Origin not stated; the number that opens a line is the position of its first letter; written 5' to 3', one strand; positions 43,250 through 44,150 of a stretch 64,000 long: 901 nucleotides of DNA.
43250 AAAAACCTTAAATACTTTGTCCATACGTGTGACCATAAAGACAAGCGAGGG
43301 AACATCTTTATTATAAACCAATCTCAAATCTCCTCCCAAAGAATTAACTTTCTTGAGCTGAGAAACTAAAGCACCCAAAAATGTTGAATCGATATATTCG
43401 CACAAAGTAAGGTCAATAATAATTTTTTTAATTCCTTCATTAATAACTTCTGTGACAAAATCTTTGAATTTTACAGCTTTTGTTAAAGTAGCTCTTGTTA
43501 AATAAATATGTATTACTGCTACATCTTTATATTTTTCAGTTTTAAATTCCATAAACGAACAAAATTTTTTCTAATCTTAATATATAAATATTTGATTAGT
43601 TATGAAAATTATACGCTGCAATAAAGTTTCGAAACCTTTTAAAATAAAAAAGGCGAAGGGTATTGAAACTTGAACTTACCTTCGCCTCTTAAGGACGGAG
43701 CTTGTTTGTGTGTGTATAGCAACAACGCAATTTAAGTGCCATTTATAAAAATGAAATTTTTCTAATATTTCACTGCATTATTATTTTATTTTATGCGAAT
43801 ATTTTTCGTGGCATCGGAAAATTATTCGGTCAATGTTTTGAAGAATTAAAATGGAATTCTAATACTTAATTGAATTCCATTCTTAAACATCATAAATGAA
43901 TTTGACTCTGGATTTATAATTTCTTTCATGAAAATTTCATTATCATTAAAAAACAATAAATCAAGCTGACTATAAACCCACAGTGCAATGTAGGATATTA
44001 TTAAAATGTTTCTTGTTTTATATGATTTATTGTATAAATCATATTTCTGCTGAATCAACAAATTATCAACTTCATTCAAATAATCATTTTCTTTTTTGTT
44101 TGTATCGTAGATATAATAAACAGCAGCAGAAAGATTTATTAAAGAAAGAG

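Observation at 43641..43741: A perfect sigma-54 promoter runs straight into an intrinsic terminator: candidate sigma-54-dependent sRNA or attenuator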

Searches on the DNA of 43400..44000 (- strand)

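Call 5: search_rna_families(source=window, start=43400, end=44000, threshold=evalue, max_evalue=10, show_alignments=3)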
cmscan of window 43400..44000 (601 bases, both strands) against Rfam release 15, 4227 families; matches with E-value up to 10: 11.
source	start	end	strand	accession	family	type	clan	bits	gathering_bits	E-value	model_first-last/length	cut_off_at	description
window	43577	43687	+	RF01802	HSUR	Gene; snRNA;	-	20.8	50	7.6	1-123/123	no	Herpesvirus saimiri U RNA1/RNA2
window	43905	43984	-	RF03955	MIR2934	Gene; miRNA;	-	20.2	100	0.47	18-96/113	no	MIR2934 microRNA precursor family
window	43646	43725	-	RF02057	STnc40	Gene; sRNA;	-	19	45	1.3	1-70/70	no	Salmonella enterica sRNA STnc40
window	43736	43814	+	RF00318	snoZ175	Gene; snRNA; snoRNA; CD-box;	-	17.2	43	9.2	1-81/81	no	Small nucleolar RNA Z175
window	43789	43894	-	RF01602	plasmodium_snoR27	Gene; snRNA; snoRNA; HACA-box;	-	16.9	50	9.4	1-143/143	no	small nucleolar RNA snoR27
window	43461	43526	+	RF02325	TtnuHACA18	Gene; snRNA; snoRNA; HACA-box;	-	16.7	100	9.4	1-130/130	no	Tetrahymena snoRNA TtnuHACA18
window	43400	43445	-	RF00153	SNORD62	Gene; snRNA; snoRNA; CD-box;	CL00068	15.9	39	4.7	1-46/86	3'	Small nucleolar RNA SNORD62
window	43904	43966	-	RF01158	SNORD108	Gene; snRNA; snoRNA; CD-box;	-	14.7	46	8.7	1-71/71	no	Small nucleolar RNA SNORD108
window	43618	43687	-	RF02671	Ysr35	Gene; sRNA;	-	14.1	428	0.11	1-339/339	no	Yersinia sRNA 35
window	43788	43888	-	RF01464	rliA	Gene; sRNA;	-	13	50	5.9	44-152/224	no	Listeria sRNA rliA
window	43898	43993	+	RF00742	MIR162_1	Gene; miRNA;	CL00150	12.7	75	9.9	1-112/112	no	MIR162_1 microRNA precursor family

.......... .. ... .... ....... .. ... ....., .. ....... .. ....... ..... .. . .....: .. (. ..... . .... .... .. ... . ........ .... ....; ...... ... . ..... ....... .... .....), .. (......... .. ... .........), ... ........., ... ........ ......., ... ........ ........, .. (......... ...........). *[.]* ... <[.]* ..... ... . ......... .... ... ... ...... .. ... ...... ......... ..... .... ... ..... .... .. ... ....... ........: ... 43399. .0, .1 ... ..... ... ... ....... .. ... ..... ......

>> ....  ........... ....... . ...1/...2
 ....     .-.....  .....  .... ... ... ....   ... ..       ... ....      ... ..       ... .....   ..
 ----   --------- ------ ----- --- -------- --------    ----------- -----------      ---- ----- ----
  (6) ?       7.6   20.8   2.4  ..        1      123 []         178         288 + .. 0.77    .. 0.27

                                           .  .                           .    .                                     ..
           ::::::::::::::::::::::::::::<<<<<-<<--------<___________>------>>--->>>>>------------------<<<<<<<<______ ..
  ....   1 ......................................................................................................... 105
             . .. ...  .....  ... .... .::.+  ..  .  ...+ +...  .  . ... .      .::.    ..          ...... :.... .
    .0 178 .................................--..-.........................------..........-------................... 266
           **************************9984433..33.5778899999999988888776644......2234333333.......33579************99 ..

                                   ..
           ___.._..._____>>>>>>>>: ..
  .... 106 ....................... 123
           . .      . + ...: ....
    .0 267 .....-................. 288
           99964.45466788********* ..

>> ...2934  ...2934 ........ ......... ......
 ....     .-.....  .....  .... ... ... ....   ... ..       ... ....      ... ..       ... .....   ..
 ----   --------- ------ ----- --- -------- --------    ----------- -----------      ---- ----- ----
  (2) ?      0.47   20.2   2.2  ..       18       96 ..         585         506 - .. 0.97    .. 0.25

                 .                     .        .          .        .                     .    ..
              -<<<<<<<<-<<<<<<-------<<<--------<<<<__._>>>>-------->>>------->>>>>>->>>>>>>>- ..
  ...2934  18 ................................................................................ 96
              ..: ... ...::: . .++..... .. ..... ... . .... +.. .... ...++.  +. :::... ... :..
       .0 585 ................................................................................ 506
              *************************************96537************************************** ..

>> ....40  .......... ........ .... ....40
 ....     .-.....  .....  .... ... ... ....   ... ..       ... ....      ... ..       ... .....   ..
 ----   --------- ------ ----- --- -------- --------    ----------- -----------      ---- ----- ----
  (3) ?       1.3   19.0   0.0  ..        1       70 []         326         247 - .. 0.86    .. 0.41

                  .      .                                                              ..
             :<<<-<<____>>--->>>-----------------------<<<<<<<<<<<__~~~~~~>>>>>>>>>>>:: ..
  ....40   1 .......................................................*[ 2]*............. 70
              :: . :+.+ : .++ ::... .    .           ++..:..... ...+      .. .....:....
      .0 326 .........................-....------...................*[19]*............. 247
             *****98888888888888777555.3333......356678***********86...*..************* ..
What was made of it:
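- On Qrr (RF00378), GlmY (RF00128), GlmZ (RF00083), CrcZ (RF01675) and other Rfam families: None of these appears even at E up to 10 in 43400-44000 (call 5).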

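Call 26: build_rna_model(alignment_id=A2, structure=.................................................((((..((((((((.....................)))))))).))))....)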
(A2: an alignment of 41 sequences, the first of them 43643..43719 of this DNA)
Model R1 built from alignment A2 (41 sequences, 101 columns); structure: as given.
model positions 81; base pairs 12; branch points 0; effective number of sequences 3.59; information 0.7 bits per position. Calibrated on 0.2 Mb of random sequence (short: E-values are rough).
structure used (alignment columns):
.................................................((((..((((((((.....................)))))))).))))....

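Call 27: search_with_rna_model(model_id=R1, sources=[window, L001, L002, L003, L004, L005, L006, L007, L008, L009, L010, L011, L012, L013, L014, L015, L016, L017, L018, L019, L020, L021, L022, L023, L024, L025, L026, L027, L028, L029, L030, L031, L032, L033, L034, L035, L036, L037, L038, L039, L040, L041, L042, L043, L044, L045, L046, L047, L048, L049, L050, L051, L052, L053, L054, L055, L056, L057, L058, L059, L060, L061, L062, L063, L064, L065, L066, L067, L068, L069, L070, L071, L072, L073, L074, L075, L076, L077, L078, L079, L080], max_evalue=1, make_alignment=true)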
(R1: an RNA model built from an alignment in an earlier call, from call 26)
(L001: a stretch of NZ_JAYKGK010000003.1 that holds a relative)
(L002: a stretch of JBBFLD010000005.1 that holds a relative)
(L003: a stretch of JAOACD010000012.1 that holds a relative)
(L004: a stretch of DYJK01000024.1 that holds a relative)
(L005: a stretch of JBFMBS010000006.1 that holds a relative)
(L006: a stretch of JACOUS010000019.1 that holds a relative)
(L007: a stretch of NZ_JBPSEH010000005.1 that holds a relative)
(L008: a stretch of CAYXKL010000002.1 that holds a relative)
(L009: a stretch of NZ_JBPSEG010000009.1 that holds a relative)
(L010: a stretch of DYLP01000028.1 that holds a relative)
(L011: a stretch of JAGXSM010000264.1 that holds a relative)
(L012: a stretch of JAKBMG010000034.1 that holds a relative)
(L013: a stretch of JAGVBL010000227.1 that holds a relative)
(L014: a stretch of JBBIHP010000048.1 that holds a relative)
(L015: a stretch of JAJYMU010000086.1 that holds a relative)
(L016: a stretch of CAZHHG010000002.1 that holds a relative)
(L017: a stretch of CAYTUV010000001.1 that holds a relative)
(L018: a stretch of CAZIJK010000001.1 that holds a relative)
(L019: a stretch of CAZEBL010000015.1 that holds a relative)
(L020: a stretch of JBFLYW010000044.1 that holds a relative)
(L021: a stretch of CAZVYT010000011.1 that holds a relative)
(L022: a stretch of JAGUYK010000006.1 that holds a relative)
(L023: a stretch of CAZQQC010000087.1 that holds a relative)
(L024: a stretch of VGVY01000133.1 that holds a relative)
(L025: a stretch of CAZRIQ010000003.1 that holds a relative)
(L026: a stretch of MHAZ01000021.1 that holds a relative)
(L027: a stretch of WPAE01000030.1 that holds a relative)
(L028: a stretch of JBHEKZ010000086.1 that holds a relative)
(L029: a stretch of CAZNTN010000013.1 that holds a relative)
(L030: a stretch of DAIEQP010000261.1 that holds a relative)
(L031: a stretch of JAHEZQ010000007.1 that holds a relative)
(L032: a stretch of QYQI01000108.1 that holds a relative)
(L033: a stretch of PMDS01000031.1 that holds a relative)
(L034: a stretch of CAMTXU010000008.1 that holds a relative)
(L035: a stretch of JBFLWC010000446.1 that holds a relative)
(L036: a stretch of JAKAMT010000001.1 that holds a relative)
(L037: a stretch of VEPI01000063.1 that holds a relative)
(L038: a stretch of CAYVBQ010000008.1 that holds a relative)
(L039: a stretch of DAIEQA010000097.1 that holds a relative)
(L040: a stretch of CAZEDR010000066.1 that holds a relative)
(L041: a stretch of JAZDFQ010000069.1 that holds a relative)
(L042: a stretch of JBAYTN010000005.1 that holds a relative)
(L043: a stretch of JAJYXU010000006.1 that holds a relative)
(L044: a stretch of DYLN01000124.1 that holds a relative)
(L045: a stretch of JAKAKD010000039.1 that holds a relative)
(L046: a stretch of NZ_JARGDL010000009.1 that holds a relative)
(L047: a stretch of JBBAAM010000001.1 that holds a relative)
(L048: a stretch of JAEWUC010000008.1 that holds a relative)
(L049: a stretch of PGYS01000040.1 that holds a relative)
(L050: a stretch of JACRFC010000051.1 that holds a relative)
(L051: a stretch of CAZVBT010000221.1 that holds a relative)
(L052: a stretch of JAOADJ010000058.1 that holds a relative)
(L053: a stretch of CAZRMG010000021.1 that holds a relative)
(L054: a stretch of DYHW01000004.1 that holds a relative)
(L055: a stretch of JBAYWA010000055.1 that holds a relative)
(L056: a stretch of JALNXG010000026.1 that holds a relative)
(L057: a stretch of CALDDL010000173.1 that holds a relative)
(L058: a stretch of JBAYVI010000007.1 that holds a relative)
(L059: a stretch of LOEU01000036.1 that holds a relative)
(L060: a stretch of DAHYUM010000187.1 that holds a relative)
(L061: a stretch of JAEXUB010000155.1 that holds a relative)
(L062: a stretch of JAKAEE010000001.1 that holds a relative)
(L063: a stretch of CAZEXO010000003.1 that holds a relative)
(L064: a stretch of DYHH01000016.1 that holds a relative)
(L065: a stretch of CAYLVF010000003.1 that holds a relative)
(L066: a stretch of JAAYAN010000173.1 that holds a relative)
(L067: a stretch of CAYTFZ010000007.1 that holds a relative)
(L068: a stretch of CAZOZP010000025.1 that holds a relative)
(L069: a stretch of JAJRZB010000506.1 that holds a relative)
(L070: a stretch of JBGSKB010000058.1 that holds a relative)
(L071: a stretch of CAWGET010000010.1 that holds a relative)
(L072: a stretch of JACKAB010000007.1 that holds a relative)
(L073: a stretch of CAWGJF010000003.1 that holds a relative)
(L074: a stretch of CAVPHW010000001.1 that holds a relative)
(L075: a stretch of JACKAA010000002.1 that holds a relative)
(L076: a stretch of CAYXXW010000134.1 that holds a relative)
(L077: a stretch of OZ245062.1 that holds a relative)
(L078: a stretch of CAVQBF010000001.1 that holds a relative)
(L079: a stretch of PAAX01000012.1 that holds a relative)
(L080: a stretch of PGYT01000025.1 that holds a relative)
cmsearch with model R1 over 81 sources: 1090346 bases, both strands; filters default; matches with E-value up to 1: 49.
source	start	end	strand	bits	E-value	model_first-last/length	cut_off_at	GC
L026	6795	6875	+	94.3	4.5e-17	1-81/81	no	0.41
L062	6696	6775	+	94.1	4.8e-17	1-81/81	no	0.45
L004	6763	6841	+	93.8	5.5e-17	1-81/81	no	0.41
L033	6660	6740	+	93.8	5.8e-17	1-81/81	no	0.42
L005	1093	1171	+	93.4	6.9e-17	1-81/81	no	0.38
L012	6694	6773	+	92.8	9.2e-17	1-81/81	no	0.46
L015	6694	6773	+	92.8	9.2e-17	1-81/81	no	0.46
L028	1927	2007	+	91.7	1.6e-16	1-81/81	no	0.44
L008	6762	6843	+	91.3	1.9e-16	1-81/81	no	0.4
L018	6784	6865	+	90.2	3.2e-16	1-81/81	no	0.41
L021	6802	6882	+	89.9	3.8e-16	1-81/81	no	0.41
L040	3020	3100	+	89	5.9e-16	1-81/81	no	0.44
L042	6788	6868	+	89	5.9e-16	1-81/81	no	0.44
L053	4320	4399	+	88.9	6.2e-16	1-81/81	no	0.45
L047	6609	6688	+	88.8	6.5e-16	1-81/81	no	0.41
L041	6787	6867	+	88.2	8.8e-16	1-81/81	no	0.44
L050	2294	2373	+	87.9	1e-15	1-81/81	no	0.43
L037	6656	6736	+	87.9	1e-15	1-81/81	no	0.44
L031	6620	6700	+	87.9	1e-15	1-81/81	no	0.44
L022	6725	6805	+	87.7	1.1e-15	1-81/81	no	0.46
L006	6766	6843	+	87.1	1.5e-15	1-81/81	no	0.47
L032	2006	2085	+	86.9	1.7e-15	1-81/81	no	0.44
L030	571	650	+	86.2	2.4e-15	1-81/81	no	0.45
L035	437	515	+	85.4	3.6e-15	1-81/81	no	0.47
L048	6718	6797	+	85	4.3e-15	1-81/81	no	0.43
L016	6765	6846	+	83.1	1.1e-14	1-81/81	no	0.43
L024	2638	2717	+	81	3.1e-14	1-81/81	no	0.39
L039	6714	6789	+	76.8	2.4e-13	1-81/81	no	0.38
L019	6762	6840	+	74.8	6.4e-13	1-81/81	no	0.39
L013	6766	6844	+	74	9.5e-13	1-81/81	no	0.38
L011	4577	4654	+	73.8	1.1e-12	1-81/81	no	0.36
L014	6769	6846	+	73.8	1.1e-12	1-81/81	no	0.36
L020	6428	6506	+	72.7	1.8e-12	1-81/81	no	0.38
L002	6796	6873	+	71.1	4e-12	1-81/81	no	0.38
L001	6832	6909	+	69.7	7.8e-12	1-81/81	no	0.4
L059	6817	6886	+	69.5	8.4e-12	1-81/81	no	0.37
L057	6817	6886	+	69.1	1.1e-11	1-81/81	no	0.39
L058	6792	6886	+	69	1.1e-11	1-81/81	no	0.41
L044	167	234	+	56.4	5.4e-09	1-81/81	no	0.43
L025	6776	6841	+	53.3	2.4e-08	1-81/81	no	0.39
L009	6843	6926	+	46.4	7.3e-07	1-81/81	no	0.38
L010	6848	6929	+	45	1.4e-06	1-81/81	no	0.38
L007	6851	6931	+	45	1.4e-06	1-81/81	no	0.36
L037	13989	14060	+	22.1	0.11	1-81/81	no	0.32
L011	4613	4645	-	21.9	0.12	37-72/81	no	0.45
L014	6805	6837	-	21.9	0.12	37-72/81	no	0.45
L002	6829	6864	-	18.5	0.64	37-73/81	no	0.44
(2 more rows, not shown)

Alignment A3: 49 matches aligned to the model, 109 columns, each read 5' to 3' on its own strand. Consensus structure (alignment columns), stored with it:
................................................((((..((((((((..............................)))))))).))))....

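Call 28: search_with_rna_model(model_id=R1, sources=[window, L001, L002, L004, L005, L006, L007, L008, L009, L010, L011, L012, L013, L014, L015, L016, L018, L019, L020, L021, L022, L024, L025, L026, L028, L030, L031, L032, L033, L035, L037, L039, L040, L041, L042, L044, L047, L048, L050, L053, L057, L058, L059, L062], max_evalue=0.0001, make_alignment=true)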
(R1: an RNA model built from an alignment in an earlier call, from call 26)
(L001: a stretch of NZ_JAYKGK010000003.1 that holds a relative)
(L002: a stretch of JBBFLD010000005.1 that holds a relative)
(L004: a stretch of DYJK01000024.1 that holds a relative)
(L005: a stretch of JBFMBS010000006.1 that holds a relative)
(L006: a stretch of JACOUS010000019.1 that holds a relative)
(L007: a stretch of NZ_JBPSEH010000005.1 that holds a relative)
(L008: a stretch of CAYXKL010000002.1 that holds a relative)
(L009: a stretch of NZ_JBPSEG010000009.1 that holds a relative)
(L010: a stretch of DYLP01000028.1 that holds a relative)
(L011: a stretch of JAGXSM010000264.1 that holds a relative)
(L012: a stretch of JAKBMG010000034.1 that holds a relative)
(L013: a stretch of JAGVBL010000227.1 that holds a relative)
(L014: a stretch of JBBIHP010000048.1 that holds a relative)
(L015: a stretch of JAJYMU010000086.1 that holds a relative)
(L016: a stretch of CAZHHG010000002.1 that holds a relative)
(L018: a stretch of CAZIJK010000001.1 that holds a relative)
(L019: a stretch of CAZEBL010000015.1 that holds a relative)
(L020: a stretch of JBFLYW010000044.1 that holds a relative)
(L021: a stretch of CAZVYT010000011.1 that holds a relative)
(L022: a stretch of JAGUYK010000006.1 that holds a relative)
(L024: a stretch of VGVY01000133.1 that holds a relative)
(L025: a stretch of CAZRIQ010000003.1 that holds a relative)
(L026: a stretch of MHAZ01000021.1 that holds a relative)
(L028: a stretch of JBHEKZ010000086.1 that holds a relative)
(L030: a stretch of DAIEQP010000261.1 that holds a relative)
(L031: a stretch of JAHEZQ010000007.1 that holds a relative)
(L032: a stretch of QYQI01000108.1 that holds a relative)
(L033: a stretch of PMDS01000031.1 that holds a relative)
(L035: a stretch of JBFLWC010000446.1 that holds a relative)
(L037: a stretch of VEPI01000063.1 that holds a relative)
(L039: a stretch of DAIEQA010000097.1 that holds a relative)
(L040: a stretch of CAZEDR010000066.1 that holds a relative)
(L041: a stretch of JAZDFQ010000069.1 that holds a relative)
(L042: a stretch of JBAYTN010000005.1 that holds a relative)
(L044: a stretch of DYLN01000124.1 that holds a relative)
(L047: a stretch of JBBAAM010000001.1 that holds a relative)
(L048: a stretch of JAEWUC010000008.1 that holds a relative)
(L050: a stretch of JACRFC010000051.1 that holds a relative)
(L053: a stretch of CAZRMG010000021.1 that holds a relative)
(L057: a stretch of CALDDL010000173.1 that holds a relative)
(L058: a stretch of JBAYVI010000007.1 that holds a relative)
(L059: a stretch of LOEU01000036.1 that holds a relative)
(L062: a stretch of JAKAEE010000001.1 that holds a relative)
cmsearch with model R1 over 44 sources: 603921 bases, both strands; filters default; matches with E-value up to 0.0001: 44.
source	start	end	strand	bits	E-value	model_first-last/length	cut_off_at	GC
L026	6795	6875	+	94.3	2.5e-17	1-81/81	no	0.41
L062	6696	6775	+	94.1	2.7e-17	1-81/81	no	0.45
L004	6763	6841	+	93.8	3.1e-17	1-81/81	no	0.41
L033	6660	6740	+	93.8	3.2e-17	1-81/81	no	0.42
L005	1093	1171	+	93.4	3.8e-17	1-81/81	no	0.38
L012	6694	6773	+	92.8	5.1e-17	1-81/81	no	0.46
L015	6694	6773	+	92.8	5.1e-17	1-81/81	no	0.46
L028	1927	2007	+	91.7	8.9e-17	1-81/81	no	0.44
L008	6762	6843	+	91.3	1.1e-16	1-81/81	no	0.4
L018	6784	6865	+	90.2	1.8e-16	1-81/81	no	0.41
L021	6802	6882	+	89.9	2.1e-16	1-81/81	no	0.41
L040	3020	3100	+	89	3.3e-16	1-81/81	no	0.44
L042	6788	6868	+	89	3.3e-16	1-81/81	no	0.44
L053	4320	4399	+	88.9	3.4e-16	1-81/81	no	0.45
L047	6609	6688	+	88.8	3.6e-16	1-81/81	no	0.41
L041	6787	6867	+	88.2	4.8e-16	1-81/81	no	0.44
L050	2294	2373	+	87.9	5.6e-16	1-81/81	no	0.43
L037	6656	6736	+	87.9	5.8e-16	1-81/81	no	0.44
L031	6620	6700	+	87.9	5.8e-16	1-81/81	no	0.44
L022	6725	6805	+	87.7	6.2e-16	1-81/81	no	0.46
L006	6766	6843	+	87.1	8.3e-16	1-81/81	no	0.47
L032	2006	2085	+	86.9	9.2e-16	1-81/81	no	0.44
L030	571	650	+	86.2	1.3e-15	1-81/81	no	0.45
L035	437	515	+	85.4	2e-15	1-81/81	no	0.47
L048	6718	6797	+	85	2.4e-15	1-81/81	no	0.43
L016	6765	6846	+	83.1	6.1e-15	1-81/81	no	0.43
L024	2638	2717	+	81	1.7e-14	1-81/81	no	0.39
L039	6714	6789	+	76.8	1.3e-13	1-81/81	no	0.38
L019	6762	6840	+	74.8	3.6e-13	1-81/81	no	0.39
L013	6766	6844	+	74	5.3e-13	1-81/81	no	0.38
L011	4577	4654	+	73.8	5.8e-13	1-81/81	no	0.36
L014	6769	6846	+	73.8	5.8e-13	1-81/81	no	0.36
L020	6428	6506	+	72.7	1e-12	1-81/81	no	0.38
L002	6796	6873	+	71.1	2.2e-12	1-81/81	no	0.38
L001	6832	6909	+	69.7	4.3e-12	1-81/81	no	0.4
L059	6817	6886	+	69.5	4.7e-12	1-81/81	no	0.37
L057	6817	6886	+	69.1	5.9e-12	1-81/81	no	0.39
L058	6792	6886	+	69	6.1e-12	1-81/81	no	0.41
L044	167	234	+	56.4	3e-09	1-81/81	no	0.43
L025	6776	6841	+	53.3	1.3e-08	1-81/81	no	0.39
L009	6843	6926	+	46.4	4.1e-07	1-81/81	no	0.38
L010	6848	6929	+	45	7.8e-07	1-81/81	no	0.38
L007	6851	6931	+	45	7.9e-07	1-81/81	no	0.36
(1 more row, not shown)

Alignment A4: 44 matches aligned to the model, 109 columns, each read 5' to 3' on its own strand. Consensus structure (alignment columns), stored with it:
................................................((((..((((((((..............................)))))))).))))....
